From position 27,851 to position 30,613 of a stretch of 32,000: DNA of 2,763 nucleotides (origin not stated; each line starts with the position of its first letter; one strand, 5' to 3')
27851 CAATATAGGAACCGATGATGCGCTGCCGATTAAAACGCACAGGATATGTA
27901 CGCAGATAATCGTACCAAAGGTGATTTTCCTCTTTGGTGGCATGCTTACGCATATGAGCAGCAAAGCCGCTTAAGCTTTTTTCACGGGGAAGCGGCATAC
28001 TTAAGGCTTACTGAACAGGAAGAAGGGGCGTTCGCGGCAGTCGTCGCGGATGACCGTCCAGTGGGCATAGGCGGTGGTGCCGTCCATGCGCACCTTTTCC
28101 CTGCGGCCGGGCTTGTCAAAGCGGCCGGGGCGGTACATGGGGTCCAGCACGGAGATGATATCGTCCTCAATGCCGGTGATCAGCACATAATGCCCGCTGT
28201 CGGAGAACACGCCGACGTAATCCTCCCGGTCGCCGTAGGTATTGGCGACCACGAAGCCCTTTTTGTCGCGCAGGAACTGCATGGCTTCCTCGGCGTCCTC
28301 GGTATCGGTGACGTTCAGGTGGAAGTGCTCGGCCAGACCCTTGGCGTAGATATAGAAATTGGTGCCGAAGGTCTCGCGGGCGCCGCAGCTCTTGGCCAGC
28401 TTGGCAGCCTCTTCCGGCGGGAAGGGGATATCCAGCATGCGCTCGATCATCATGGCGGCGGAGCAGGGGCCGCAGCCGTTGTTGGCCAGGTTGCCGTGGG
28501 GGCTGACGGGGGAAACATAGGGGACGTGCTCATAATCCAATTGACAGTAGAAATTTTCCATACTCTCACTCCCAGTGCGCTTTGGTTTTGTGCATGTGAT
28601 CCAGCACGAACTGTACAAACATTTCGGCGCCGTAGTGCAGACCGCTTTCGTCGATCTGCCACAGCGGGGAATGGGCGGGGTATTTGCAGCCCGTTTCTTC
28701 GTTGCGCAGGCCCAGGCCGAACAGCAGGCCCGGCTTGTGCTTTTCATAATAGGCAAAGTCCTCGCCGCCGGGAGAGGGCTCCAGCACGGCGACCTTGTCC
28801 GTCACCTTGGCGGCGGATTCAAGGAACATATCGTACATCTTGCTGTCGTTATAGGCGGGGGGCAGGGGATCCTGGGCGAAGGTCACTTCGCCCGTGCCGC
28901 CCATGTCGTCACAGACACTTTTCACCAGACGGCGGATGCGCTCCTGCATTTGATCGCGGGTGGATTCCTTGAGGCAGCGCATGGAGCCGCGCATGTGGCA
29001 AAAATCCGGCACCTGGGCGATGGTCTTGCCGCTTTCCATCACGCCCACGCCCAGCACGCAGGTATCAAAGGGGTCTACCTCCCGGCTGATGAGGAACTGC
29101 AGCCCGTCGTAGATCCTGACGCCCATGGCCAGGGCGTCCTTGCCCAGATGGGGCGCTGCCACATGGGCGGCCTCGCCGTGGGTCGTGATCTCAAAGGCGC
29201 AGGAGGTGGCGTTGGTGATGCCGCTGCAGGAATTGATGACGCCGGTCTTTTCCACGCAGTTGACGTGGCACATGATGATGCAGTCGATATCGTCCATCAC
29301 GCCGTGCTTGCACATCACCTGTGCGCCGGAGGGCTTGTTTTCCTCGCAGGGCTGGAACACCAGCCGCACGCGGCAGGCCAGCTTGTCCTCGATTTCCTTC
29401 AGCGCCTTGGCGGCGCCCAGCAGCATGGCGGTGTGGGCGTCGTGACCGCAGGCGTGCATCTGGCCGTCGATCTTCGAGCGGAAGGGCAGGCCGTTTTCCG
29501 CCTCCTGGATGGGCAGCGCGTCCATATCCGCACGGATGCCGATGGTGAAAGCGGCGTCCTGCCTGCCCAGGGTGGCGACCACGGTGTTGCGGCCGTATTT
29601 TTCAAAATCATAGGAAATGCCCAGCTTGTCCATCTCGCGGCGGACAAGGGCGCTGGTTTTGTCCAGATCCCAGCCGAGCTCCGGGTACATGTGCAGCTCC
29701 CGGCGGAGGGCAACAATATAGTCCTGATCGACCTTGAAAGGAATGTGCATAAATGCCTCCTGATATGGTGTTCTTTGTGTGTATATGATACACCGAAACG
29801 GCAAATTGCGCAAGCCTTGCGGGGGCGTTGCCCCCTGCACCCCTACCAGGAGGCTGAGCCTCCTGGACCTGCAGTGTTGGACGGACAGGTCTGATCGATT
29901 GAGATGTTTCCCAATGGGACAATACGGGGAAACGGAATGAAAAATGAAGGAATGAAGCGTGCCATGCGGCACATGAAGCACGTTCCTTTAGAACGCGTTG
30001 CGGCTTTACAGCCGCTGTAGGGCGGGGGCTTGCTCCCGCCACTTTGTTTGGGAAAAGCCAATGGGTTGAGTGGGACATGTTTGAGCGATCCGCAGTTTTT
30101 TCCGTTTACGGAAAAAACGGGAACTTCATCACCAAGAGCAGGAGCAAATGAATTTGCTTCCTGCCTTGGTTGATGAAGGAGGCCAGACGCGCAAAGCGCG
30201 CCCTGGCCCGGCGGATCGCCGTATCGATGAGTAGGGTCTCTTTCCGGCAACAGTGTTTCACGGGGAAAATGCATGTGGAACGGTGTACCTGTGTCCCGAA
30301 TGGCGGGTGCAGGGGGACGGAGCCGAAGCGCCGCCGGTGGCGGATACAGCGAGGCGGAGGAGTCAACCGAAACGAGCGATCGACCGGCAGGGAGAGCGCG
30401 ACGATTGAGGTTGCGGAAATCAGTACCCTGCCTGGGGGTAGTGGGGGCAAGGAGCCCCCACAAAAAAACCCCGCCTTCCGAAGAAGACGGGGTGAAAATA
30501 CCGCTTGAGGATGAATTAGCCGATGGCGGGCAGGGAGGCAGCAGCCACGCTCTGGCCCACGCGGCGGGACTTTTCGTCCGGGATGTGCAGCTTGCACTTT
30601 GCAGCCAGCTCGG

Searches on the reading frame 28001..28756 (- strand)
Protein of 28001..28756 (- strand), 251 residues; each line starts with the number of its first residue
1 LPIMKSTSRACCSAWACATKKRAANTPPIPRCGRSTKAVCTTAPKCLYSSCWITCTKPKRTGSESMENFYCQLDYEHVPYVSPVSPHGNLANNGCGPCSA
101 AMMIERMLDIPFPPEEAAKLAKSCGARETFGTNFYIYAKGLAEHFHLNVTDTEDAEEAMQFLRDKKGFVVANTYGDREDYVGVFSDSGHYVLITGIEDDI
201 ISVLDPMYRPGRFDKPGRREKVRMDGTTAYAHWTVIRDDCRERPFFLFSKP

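Call 13: search_protein_families(library=pfam, proteins=[window:28001-28756:-])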
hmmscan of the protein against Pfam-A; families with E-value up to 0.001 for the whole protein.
window:28001-28756:- (251 aa): 1 family
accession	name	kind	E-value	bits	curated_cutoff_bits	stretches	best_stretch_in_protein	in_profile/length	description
PF13529.12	Peptidase_C39_2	-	3e-08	34.8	24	1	78-207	3-143/143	Peptidase_C39 like family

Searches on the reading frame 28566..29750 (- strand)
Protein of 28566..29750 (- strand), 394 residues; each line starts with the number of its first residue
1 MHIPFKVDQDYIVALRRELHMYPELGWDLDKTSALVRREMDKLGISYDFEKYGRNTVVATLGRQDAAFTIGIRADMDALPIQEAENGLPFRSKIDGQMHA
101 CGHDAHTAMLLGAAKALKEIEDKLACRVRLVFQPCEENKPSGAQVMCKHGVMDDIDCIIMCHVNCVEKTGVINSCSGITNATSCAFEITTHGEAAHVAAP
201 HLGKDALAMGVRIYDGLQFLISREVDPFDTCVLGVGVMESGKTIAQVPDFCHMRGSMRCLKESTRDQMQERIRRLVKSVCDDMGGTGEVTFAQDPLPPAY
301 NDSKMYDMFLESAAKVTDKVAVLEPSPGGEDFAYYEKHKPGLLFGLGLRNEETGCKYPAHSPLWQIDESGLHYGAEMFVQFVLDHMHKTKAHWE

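Call 13: search_protein_families(library=pfam, proteins=[window:28566-29750:-])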
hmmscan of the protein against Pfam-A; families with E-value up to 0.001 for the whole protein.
window:28566-29750:- (394 aa): 2 families
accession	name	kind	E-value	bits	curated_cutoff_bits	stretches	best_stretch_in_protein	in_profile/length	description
PF01546.33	Peptidase_M20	-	3e-40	138.8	24.6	1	72-383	2-205/206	Peptidase family M20/M25/M40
PF07687.19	M20_dimer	-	7.8e-09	35.9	21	1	182-280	5-103/107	Peptidase dimerisation domain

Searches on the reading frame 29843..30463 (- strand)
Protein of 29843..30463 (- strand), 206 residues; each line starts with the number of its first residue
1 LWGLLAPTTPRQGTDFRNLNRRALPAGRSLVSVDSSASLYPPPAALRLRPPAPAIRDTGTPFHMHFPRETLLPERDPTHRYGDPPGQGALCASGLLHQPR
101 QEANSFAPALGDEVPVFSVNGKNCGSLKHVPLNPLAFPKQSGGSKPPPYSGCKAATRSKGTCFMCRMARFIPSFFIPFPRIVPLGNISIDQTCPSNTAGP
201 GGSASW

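Call 52: find_homologous_proteins(query=window:29843-30463:-, max_evalue=10)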
Query window:29843-30463:- (206 aa): 3 proteins with E <= 10 among 529 candidates.
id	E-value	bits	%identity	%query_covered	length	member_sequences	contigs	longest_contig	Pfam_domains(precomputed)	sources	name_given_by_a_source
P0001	1.9e-14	72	42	74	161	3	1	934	-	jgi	-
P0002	2.7e-11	62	59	33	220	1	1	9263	-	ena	-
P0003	6.4e-8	51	40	52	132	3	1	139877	-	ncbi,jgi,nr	ncbi:MAG: hypothetical protein E7326_01285 [Clostridiales bacterium]|nr:hypothetical protein [Clostr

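Call 53: find_encoding_contigs(protein=P0003, flank=10000, max_places=4)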
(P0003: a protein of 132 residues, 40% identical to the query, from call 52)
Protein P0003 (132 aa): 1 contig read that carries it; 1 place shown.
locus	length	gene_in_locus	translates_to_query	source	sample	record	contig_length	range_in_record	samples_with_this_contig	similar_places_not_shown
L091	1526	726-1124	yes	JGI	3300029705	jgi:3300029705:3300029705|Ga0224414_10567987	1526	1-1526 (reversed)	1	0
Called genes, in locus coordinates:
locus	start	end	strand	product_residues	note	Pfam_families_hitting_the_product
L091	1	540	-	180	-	?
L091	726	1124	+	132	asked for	-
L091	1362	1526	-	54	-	?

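Call 54: find_encoding_contigs(protein=P0002, flank=10000, max_places=4)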
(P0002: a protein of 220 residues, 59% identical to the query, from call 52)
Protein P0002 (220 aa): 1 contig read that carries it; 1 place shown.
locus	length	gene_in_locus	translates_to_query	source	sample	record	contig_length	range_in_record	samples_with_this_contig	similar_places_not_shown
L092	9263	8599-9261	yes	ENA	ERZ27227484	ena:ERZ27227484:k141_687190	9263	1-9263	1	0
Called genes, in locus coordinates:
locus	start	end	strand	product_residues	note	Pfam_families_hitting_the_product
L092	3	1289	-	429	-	?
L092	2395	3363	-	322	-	PF09084:NMT1, PF12974:Phosphonate-bd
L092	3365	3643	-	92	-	PF21699:TM1266-like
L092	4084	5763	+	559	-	PF00664:ABC_membrane, PF01935:DUF87 (faint), PF00005:ABC_tran, PF13191:AAA_16 (faint)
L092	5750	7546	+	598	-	PF00664:ABC_membrane, PF00005:ABC_tran, PF13401:AAA_22 (faint)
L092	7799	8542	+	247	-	-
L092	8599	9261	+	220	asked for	?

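Call 55: find_encoding_contigs(protein=P0001, flank=10000, max_places=4)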
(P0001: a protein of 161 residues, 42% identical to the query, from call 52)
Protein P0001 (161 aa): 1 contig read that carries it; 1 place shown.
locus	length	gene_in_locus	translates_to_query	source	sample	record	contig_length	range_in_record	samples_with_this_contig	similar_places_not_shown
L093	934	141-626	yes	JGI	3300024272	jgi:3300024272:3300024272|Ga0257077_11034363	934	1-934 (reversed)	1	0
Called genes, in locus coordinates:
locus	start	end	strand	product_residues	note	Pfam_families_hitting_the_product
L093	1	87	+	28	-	?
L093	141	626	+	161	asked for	-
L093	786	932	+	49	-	?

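Call 86: find_homologous_proteins(query=A7, max_evalue=10)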
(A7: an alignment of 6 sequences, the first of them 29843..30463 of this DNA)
Query A7 (6 sequences) (206 aa, profile of the alignment): 5 proteins with E <= 10 among 8000 candidates.
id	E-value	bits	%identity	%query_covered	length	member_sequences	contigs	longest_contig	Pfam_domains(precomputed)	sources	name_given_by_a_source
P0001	3.2e-61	225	42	74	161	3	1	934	-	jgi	-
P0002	8.4e-32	129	59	33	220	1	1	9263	-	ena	-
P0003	8.4e-26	109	40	52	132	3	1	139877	-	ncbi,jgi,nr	ncbi:MAG: hypothetical protein E7326_01285 [Clostridiales bacterium]|nr:hypothetical protein [Clostr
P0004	6.9e-19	87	45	34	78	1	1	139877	-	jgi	-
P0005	1.6e-12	66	23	60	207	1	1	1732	-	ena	-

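Call 87: find_encoding_contigs(protein=P0004, flank=10000, max_places=4)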
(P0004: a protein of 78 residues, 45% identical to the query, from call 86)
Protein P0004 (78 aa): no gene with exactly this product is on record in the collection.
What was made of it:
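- Tried and rejected: P0004 could not be traced to a contig (call 87).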

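Call 88: find_encoding_contigs(protein=P0005, flank=10000, max_places=4)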
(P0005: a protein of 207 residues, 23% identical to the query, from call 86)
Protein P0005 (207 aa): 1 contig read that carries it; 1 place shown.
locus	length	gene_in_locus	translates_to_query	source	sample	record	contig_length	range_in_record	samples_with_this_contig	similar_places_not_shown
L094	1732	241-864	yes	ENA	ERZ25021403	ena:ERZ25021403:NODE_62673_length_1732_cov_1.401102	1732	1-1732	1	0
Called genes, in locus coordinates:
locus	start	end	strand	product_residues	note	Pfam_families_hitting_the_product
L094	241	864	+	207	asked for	-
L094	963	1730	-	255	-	?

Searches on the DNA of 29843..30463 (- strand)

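Call 69: search_rna_families(sources=[L091, L093, L092, L031, L046, L050, L041], threshold=gathering)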
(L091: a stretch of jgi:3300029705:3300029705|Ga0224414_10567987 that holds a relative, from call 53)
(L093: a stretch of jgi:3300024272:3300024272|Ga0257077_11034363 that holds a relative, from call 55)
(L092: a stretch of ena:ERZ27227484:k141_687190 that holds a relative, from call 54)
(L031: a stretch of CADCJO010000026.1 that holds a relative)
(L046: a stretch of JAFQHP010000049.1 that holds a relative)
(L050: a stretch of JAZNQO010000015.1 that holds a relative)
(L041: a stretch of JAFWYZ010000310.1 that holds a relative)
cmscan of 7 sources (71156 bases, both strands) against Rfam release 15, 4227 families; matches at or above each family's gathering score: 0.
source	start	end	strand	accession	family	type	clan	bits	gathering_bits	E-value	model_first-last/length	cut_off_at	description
